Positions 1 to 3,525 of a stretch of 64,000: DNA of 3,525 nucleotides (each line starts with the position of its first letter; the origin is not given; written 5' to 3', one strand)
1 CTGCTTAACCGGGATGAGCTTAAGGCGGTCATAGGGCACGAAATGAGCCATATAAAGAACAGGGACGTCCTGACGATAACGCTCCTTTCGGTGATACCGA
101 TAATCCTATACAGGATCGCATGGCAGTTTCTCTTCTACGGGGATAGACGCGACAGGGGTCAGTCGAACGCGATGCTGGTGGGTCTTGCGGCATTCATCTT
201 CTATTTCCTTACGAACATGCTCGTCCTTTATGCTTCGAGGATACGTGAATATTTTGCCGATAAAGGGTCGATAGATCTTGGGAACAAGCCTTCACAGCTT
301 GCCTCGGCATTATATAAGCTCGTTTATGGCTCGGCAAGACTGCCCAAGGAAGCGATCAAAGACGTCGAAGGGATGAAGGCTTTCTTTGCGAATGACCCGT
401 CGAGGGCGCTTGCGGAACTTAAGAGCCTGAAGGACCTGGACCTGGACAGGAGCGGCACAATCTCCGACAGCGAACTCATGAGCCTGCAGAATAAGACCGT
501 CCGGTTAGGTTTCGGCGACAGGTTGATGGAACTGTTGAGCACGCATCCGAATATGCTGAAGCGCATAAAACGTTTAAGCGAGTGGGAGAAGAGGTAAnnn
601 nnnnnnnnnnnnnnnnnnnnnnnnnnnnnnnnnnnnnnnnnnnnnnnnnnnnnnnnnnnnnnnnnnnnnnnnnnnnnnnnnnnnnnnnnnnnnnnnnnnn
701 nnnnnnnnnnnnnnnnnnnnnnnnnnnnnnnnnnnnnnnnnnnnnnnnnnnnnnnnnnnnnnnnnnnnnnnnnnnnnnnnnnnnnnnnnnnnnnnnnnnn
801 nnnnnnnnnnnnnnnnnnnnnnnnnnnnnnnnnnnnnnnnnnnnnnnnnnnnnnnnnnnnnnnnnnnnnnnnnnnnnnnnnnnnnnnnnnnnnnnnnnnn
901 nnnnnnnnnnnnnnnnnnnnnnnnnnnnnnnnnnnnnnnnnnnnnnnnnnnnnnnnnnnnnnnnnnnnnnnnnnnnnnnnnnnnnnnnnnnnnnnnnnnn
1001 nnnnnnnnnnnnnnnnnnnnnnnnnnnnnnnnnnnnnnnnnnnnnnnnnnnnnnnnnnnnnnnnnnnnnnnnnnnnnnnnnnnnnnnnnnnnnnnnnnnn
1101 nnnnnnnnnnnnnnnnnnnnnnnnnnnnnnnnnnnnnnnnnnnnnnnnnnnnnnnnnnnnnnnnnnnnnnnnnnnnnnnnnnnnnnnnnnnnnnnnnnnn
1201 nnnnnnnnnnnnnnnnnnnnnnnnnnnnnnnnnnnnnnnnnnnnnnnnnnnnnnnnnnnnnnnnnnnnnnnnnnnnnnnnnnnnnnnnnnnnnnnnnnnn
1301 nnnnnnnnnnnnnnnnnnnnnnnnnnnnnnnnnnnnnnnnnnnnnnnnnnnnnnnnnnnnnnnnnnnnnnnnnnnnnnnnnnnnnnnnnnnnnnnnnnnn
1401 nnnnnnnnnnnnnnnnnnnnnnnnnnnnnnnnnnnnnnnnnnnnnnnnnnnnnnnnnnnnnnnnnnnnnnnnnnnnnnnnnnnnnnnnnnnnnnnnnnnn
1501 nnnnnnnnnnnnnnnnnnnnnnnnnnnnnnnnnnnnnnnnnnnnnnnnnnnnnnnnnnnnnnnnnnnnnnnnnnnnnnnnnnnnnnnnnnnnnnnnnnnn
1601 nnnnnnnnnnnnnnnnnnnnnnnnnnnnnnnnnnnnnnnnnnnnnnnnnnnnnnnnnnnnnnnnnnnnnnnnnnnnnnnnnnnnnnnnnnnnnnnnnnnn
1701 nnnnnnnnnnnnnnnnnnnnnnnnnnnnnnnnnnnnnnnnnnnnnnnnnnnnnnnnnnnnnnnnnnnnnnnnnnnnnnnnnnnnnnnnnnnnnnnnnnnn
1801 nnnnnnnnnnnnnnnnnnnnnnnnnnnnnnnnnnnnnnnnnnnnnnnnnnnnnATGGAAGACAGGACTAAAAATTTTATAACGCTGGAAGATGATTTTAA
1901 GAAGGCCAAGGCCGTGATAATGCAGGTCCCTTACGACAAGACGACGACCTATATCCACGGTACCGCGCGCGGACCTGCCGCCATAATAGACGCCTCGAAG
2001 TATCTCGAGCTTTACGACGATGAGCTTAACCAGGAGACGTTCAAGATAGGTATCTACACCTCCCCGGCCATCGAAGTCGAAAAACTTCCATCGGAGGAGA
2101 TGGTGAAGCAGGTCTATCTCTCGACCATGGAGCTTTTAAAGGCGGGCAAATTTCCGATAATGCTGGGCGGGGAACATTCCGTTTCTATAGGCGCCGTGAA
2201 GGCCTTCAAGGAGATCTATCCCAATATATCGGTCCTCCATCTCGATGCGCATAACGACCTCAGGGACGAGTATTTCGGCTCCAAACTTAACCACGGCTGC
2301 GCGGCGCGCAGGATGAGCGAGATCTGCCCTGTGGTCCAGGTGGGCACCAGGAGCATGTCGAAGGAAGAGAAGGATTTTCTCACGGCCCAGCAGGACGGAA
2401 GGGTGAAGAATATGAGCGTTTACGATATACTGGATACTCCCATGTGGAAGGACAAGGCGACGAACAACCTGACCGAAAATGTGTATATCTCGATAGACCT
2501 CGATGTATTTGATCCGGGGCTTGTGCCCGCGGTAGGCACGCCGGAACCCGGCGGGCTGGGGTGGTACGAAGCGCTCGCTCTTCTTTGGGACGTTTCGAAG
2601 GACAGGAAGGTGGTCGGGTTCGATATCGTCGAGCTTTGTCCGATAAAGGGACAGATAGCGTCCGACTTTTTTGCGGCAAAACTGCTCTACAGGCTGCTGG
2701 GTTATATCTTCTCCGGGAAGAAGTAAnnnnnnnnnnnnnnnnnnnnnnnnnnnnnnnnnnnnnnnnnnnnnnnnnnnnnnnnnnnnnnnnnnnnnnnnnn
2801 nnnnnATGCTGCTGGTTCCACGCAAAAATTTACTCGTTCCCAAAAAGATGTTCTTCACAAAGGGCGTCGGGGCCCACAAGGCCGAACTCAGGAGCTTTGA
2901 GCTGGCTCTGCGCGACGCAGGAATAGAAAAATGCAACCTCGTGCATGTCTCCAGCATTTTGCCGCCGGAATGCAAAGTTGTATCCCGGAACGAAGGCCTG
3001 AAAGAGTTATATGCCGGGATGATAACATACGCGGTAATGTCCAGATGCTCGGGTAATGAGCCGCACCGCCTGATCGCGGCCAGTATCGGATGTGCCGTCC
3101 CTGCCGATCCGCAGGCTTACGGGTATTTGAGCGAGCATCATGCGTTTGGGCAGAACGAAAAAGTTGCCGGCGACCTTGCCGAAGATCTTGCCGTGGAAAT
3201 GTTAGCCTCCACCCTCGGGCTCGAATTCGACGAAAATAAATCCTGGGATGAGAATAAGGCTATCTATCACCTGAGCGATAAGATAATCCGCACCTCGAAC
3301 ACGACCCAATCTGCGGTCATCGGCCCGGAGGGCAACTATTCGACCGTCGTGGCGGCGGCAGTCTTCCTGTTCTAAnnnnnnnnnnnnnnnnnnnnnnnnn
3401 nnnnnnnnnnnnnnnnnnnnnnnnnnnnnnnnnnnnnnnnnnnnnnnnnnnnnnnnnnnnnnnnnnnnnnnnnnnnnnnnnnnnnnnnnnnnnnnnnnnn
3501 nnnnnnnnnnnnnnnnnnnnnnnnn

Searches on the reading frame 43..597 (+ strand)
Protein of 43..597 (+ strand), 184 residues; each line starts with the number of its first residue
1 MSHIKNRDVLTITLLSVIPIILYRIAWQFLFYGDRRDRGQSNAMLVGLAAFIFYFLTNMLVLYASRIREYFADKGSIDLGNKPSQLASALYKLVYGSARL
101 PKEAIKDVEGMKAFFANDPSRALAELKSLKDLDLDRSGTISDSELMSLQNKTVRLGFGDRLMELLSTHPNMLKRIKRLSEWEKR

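Call 62: search_protein_families(library=pfam, proteins=[window:43-597:+], max_evalue=0.00001)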
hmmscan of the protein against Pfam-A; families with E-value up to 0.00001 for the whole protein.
window:43-597:+ (184 aa): 1 family
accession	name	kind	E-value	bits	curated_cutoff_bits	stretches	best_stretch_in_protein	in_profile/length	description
PF01435.24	Peptidase_M48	-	1.3e-15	58.2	20.3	1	1-182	73-186/186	Peptidase family M48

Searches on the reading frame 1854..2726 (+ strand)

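Call 62: search_protein_families(library=pfam, proteins=[window:1854-2726:+], max_evalue=0.00001)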
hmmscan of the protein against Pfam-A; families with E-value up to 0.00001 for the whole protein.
window:1854-2726:+ (290 aa): 1 family
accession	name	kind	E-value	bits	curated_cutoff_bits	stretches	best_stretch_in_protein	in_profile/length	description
PF00491.26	Arginase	-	3e-63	214.3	22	1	19-282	2-279/280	Arginase family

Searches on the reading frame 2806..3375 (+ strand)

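Call 62: search_protein_families(library=pfam, proteins=[window:2806-3375:+], max_evalue=0.00001)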
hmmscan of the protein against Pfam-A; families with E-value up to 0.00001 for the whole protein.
window:2806-3375:+ (189 aa): 1 family
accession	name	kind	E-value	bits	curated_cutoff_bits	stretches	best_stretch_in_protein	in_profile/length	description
PF01862.21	PvlArgDC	-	6.9e-59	198.8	22.7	1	11-187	1-160/161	Pyruvoyl-dependent arginine decarboxylase (PvlArgDC)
